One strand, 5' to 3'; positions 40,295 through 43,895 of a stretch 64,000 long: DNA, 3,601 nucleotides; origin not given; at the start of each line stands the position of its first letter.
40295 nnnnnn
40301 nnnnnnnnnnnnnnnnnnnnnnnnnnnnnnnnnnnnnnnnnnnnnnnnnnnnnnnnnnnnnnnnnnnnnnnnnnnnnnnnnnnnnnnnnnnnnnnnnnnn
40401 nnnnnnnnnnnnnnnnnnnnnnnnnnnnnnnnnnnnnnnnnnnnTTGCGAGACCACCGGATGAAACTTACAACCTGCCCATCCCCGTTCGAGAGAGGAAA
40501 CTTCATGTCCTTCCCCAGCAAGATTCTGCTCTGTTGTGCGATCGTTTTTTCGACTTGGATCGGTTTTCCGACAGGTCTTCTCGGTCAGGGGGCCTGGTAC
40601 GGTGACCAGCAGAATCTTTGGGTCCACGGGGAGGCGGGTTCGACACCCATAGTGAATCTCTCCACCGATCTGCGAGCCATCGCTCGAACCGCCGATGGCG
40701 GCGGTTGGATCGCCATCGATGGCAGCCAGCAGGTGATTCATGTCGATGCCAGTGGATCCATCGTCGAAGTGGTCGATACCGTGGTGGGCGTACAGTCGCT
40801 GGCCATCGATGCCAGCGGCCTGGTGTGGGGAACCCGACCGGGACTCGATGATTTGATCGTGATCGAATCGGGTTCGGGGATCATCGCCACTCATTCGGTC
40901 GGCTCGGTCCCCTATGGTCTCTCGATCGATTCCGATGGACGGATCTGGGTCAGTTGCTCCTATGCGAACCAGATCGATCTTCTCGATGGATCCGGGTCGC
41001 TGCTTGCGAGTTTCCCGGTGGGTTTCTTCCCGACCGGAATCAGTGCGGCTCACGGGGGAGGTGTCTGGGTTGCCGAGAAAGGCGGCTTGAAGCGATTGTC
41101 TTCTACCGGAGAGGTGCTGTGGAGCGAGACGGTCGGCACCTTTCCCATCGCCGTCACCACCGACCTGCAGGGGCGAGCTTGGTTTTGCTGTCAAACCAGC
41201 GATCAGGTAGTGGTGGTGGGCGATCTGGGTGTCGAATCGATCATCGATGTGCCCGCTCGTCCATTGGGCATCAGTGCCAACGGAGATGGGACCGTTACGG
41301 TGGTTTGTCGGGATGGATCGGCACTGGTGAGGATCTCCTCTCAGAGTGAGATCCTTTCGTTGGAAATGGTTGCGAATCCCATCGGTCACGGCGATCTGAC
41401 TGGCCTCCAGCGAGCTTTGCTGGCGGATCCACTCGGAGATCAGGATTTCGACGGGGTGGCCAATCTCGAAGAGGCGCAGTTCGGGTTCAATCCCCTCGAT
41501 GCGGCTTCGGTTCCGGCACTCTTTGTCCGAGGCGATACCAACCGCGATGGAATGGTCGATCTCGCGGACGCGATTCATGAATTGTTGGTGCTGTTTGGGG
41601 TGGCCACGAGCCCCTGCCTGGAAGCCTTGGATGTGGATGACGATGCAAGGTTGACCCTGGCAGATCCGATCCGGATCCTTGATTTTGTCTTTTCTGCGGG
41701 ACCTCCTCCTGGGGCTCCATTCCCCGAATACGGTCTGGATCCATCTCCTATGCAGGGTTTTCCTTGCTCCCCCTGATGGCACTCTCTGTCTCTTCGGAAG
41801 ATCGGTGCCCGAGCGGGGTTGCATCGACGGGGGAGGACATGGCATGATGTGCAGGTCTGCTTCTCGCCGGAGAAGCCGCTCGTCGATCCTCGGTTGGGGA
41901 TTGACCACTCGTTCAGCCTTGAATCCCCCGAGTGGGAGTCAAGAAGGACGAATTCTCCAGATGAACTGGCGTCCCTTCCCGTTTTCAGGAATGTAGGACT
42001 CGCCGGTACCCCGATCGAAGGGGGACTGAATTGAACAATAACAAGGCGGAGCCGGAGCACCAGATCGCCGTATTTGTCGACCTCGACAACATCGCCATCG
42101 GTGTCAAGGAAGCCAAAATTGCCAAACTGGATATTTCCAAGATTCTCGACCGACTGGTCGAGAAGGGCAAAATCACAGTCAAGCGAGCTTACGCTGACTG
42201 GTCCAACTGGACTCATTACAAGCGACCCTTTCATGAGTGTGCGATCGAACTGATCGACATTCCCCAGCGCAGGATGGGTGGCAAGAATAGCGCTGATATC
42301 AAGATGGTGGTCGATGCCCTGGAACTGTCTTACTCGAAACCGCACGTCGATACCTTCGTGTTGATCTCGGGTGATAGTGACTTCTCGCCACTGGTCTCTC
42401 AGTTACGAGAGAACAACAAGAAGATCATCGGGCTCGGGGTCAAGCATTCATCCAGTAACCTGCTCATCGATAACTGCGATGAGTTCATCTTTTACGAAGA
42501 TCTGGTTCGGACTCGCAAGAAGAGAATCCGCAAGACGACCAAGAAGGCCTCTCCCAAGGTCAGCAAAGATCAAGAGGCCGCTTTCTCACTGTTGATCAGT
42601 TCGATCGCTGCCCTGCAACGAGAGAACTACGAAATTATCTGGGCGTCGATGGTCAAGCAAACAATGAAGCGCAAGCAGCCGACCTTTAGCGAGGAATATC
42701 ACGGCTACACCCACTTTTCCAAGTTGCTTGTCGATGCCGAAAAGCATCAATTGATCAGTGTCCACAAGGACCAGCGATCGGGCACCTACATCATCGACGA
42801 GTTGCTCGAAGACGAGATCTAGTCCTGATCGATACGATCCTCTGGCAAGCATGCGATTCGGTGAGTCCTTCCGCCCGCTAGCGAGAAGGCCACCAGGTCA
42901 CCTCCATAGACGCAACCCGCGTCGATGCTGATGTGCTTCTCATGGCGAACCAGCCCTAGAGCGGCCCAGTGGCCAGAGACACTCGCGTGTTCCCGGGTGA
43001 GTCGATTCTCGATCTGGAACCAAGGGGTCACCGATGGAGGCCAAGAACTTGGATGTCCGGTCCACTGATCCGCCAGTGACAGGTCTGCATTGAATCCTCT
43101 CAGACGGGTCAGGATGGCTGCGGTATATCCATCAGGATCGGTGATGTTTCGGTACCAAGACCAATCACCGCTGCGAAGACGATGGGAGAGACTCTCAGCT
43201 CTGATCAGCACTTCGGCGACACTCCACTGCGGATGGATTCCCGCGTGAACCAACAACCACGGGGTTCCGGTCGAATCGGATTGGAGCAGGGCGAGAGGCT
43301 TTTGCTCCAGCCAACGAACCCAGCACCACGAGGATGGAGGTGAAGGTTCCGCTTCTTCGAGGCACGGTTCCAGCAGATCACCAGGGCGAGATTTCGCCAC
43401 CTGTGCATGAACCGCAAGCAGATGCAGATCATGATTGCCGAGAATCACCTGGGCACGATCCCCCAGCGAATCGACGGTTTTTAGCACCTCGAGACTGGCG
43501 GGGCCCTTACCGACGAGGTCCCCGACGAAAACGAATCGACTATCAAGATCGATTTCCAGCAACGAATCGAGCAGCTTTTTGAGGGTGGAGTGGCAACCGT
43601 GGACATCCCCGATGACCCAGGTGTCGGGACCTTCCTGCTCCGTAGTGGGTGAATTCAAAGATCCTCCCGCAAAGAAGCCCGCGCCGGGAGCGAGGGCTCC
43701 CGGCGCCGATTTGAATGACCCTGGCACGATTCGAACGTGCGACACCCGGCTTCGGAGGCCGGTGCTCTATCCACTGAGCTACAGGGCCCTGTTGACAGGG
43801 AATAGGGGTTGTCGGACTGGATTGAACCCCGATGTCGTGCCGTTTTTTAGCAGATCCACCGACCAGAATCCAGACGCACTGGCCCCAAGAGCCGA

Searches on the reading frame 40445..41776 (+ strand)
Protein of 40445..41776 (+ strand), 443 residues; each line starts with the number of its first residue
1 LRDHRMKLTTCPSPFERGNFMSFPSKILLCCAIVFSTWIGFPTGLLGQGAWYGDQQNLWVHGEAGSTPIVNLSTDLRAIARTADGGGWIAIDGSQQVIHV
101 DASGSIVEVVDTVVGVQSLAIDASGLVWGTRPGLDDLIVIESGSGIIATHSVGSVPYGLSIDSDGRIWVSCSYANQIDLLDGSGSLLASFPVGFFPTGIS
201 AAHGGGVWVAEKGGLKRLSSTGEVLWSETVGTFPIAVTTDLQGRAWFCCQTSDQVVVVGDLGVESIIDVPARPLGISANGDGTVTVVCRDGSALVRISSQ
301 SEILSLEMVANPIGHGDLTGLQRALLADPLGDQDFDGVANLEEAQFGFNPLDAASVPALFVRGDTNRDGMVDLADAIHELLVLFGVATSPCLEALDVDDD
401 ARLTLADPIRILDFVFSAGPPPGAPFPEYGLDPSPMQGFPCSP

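Call 6: search_protein_families(library=pfam, proteins=[window:40445-41776:+], max_evalue=0.01)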
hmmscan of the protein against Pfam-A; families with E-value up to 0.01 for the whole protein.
window:40445-41776:+ (443 aa): 4 families
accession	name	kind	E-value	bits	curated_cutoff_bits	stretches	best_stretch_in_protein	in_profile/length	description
PF24684.1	Vgb_lyase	-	2.1e-15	56.8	50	2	116-306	15-216/290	Virginiamycin B lyase family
PF01436.27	NHL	-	0.00087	19.7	20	0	156-177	4-25/28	NHL repeat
PF08450.18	SGL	-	0.0015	18.6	26.3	0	154-193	184-223/246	SMP-30/Gluconolactonase/LRE-like region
PF13449.12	Phytase-like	-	0.0016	18.8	27.6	0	71-112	65-106/284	Esterase-like activity of phytase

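Call 26: find_homologous_proteins(query=window:40445-41776:+)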
Query window:40445-41776:+ (443 aa): 29 proteins with E <= 0.001 among 8000 candidates.
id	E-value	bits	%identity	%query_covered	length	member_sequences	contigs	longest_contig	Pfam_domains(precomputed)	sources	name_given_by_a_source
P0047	2.0e-228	777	79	99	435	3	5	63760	PF24684.2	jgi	-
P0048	1.8e-218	744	77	97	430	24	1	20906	PF13449.13,PF24684.2,PF01436.28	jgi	-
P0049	2.0e-176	605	66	94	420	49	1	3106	PF24684.2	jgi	-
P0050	2.8e-174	598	65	94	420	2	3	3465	PF24684.2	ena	-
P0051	1.2e-168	580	63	94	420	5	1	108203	PF24684.2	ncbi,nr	ncbi:MAG: hypothetical protein VX949_11320 [Planctomycetota bacterium]|nr:hypothetical protein [Plan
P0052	2.9e-161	555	62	89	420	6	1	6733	PF24684.2,PF08450.19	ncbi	ncbi:MAG: hypothetical protein AAEJ47_03885 [Planctomycetota bacterium]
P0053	3.6e-157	542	59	91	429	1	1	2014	PF07494.18,PF24684.2,PF08450.19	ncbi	ncbi:MAG: hypothetical protein AAEJ04_11065, partial [Planctomycetota bacterium]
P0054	8.1e-156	537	59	91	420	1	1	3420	PF07494.18,PF24684.2,PF01436.28,PF08450.19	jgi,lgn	jgi:hypothetical protein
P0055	1.0e-155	537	57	96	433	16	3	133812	PF24684.2,PF08450.19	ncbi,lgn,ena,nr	ncbi:MAG: hypothetical protein VYD70_09020 [Planctomycetota bacterium]|nr:hypothetical protein [Plan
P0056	1.7e-153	530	58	93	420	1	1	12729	PF24684.2,PF08450.19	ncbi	-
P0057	1.6e-152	526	59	91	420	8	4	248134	PF24684.2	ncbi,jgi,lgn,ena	-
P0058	4.3e-149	515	58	93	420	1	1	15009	PF24684.2,PF08450.19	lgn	-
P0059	1.1e-148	514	58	90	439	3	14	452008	PF07494.18,PF24684.2,PF01436.28,PF08450.19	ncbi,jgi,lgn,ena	-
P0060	4.3e-115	403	49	89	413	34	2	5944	PF00404.25,PF24684.2,PF08450.19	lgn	-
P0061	1.2e-114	402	45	93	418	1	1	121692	PF24684.2,PF08450.19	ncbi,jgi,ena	-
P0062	2.8e-114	400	48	89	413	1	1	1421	PF24684.2,PF18884.6,PF08450.19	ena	-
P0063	3.4e-113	397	46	94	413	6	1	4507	PF24684.2,PF08450.19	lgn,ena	-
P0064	8.2e-109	382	48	89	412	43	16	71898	PF24684.2,PF08450.19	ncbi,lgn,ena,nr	ncbi:MAG: hypothetical protein H2076_10405 [Planctomycetes bacterium]|nr:hypothetical protein [Planc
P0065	1.1e-108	382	47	90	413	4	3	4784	PF24684.2,PF18884.6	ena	-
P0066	3.3e-84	301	39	94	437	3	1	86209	PF07494.18,PF13449.13,PF24684.2,PF01436.28,PF08450.19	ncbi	-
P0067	8.3e-83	297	43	89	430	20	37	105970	PF13449.13,PF24684.2,PF01436.28,PF08450.19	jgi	jgi:hypothetical protein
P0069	5.3e-8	50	27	40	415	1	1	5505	PF24684.2,PF01436.28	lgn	-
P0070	1.1e-5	42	24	32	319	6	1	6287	PF24684.2,PF01436.28,PF08450.19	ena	-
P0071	1.8e-5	42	29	29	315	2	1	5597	PF21959.3,PF21783.3,PF16819.12,PF24684.2,PF08450.19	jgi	jgi:YVTN family beta-propeller protein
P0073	1.9e-4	38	31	27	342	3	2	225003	PF07494.18,PF24684.2,PF01436.28,PF08450.19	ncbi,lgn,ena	-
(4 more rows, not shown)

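Call 55: search_solved_structures(query=A3, max_evalue=0.1)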
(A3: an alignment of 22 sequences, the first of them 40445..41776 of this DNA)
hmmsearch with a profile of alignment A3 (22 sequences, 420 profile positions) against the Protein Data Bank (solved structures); distinct sequences matched with E-value up to 0.1: 66 (the best 60 are shown).
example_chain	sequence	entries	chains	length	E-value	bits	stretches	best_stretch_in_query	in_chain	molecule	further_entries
6i39_A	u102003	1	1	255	4.1e-28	101.3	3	61-189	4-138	v31Pizza6-AYW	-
6i38_A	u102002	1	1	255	9.6e-24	86.9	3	56-165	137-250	nv2Pizza6-AYW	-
6i37_A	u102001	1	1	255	1.6e-23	86.1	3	56-162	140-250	nv1Pizza6-AYW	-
6f0q_A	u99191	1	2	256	3.7e-23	84.9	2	56-156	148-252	Pizza6-AYW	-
6i3b_A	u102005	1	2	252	4e-23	84.8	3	56-156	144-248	cPizza6-AYW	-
6i3a_A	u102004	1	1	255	2.5e-22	82.2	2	55-187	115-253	v22Pizza6-AYW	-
2qc5_A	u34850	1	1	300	5e-21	77.9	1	55-255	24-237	Streptogramin B lactonase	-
7zph_A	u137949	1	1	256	3e-20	75.3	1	53-276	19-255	Pizza6-TNK-RSH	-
6f0s_A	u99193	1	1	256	3.9e-20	75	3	94-168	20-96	Pizza6-SYW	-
7zpw_A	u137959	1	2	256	4.6e-20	74.7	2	95-191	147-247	Pizza6-TSK-TSH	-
7zcj_A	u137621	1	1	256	5.2e-20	74.6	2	53-168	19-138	Pizza6-TNH-TSH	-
7zpz_A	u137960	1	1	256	7.5e-20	74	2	97-191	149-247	Pizza6-TSR-TSH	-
3wwa_A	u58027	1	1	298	9e-20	73.8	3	55-166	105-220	Pizza7H protein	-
7zqg_A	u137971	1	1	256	1.1e-19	73.5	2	95-191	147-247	Pizza6-KSH-TSH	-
7zq2_A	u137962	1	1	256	1.1e-19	73.5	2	95-191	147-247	Pizza6-RSH-TSH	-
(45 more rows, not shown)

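Call 70: search_protein_families(library=ncbifam, proteins=[window:40505-41776:+], max_evalue=0.01)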
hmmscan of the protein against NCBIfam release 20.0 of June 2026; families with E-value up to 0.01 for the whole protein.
window:40505-41776:+ (423 aa): 3 families
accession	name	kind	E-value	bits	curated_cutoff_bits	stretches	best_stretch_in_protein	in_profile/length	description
NF000096.1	stregra_B_VgbB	exception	3.7e-06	26.3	600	1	58-258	19-232/295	streptogramin B lyase Vgb(B)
NF000022.1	stregra_B_VgbA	exception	5.2e-05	22.5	600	1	139-288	62-220/299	streptogramin B lyase Vgb(A)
TIGR03866.1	PQQ_ABC_repeats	subfamily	0.00056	19.1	287.3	0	115-175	21-84/310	PQQ-dependent catabolism-associated beta-propeller protein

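Call 76: predict_structure(alignment_id=A3)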
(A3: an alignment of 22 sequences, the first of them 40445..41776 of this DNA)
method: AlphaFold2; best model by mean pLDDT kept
length: 443 residues; sequences in the alignment: 22
mean_pLDDT: 84.5   pTM: 0.74
mean pLDDT of the five models: 84.5, 83.5, 80.3, 78.7, 75.3
residues with pLDDT >= 90: 271; 70-90: 94; 50-70: 32; < 50: 46
segments of 3 or more residues with pLDDT < 50: 1-4, 6-22, 38-45, 426-438
pLDDT, mean of each block of 10 residues (from residue 1): 45 39 56 57 55 93 86 92 92 94 91 96 97 97 97 96 97 98 97 96 94 95 95 94 94 96 97 94 94 95 94 92 93 83 80 67 73 89 87 79 87 87 53 45 50
secondary structure, 60 per line:
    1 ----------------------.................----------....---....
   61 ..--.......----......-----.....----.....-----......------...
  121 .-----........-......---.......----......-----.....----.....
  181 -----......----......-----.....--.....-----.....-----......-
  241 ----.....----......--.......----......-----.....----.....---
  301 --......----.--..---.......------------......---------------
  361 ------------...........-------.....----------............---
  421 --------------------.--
elements in order: H23-39 E50-53 E57-62 E65-71 E76-81 E87-91 E96-100 E106-111 E118-121 E127-131 E136-141 E145-151 E156-161 E167-171 E176-180 E186-191 E196-201 E207-211 E214-218 E224-228 E234-239 E245-249 E254-259 E262-268 E273-278 E284-288 E293-297 E303-308 H321-327 H340-345 H373-383 H392-395 H406-417

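Call 78: find_encoding_contigs(protein=P0067, flank=4000, max_places=2)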
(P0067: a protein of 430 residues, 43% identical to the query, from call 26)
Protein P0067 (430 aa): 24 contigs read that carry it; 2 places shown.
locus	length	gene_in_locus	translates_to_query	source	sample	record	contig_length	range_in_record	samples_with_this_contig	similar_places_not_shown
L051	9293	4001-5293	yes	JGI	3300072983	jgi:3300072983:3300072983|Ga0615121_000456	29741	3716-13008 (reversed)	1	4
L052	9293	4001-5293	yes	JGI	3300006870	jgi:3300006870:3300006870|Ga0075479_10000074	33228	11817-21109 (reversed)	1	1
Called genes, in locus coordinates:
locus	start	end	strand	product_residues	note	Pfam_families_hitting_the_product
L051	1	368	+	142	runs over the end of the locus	-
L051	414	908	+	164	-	-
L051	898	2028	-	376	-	-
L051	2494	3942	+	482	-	-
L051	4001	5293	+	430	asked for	PF08450:SGL (faint), PF24684:Vgb_lyase, PF01436:NHL (faint), PF13449:Phytase-like (faint)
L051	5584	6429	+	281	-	PF01936:NYN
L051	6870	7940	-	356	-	-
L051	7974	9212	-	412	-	PF22612:GH113, PF13547:GTA_TIM (faint)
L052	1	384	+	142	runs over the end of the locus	-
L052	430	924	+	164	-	-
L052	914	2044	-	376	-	-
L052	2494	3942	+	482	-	-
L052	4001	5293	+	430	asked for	PF08450:SGL (faint), PF24684:Vgb_lyase, PF01436:NHL (faint), PF13449:Phytase-like (faint)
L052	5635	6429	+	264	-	PF01936:NYN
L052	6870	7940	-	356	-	-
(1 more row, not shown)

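Call 79: find_encoding_contigs(protein=P0066, flank=4000, max_places=2)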
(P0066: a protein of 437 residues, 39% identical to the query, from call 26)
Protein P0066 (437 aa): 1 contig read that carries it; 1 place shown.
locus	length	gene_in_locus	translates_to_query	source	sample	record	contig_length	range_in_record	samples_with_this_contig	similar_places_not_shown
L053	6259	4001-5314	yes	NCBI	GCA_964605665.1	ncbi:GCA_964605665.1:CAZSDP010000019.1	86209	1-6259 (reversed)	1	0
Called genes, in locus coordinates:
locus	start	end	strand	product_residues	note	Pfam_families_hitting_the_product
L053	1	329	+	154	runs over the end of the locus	PF07963:N_methyl (weak)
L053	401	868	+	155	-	-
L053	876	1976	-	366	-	PF06144:DNA_pol3_delta (faint), PF21694:DNA_pol3_delta_C (weak)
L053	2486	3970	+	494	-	-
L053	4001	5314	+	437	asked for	PF07494:Reg_prop (faint), PF08450:SGL (faint), PF24684:Vgb_lyase, PF01436:NHL (faint), PF13449:Phytase-like (faint), PF24684:Vgb_lyase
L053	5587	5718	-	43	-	-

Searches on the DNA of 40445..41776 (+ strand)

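Call 80: search_rna_families(sources=[L051, L053], threshold=gathering)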
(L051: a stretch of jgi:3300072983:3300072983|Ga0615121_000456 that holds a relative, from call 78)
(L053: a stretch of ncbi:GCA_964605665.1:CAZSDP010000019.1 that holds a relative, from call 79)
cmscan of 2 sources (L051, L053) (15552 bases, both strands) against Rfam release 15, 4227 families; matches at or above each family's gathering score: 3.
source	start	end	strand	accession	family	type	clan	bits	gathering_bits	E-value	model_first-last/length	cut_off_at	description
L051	2139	2348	+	RF00174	Cobalamin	Cis-reg; riboswitch;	CL00101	76.7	31.5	9.4e-18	1-189/189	no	Cobalamin riboswitch aptamer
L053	2104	2337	+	RF00174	Cobalamin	Cis-reg; riboswitch;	CL00101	71.7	31.5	2.6e-16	1-189/189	no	Cobalamin riboswitch aptamer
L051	6660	6732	-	RF00005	tRNA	Gene; tRNA;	CL00001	66.3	29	8.1e-13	1-71/71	no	tRNA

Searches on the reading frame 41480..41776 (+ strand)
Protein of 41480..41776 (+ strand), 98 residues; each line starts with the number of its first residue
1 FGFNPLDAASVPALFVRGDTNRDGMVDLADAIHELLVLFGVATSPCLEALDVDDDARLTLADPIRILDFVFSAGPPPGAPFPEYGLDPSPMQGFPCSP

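Call 48: search_protein_families(library=pfam, proteins=[window:41480-41776:+], max_evalue=1)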
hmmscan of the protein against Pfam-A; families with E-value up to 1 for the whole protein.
window:41480-41776:+ (98 aa): 3 families
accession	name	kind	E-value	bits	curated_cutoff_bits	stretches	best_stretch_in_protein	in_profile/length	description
PF13499.12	EF-hand_7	-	0.01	16.6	30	1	15-61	8-60/67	EF-hand domain pair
PF13202.12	EF-hand_5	-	0.11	12.5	25.9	1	14-28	4-18/25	EF hand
PF00404.24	Dockerin_1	-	0.48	11.1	22.9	0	18-59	2-45/57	Dockerin type I domain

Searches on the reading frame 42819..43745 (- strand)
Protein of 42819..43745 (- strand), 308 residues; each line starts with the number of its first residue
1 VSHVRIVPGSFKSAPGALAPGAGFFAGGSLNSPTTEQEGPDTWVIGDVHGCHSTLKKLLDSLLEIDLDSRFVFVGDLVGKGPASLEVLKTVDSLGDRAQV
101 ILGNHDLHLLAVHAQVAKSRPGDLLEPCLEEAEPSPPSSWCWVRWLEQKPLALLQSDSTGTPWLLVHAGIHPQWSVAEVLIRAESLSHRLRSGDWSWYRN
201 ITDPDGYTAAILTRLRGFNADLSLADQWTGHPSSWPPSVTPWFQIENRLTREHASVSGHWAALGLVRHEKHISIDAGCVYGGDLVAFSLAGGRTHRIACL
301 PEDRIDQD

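Call 6: search_protein_families(library=pfam, proteins=[window:42819-43745:-], max_evalue=0.01)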
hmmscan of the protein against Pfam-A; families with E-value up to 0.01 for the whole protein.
window:42819-43745:- (308 aa): 2 families
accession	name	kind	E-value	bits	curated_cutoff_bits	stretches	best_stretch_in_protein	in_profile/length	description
PF00149.33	Metallophos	-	3.5e-13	50.8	21.5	1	43-200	4-142/191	Calcineurin-like phosphoesterase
PF12850.12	Metallophos_2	-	0.0044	17.5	27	1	44-112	5-60/154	Calcineurin-like phosphoesterase superfamily domain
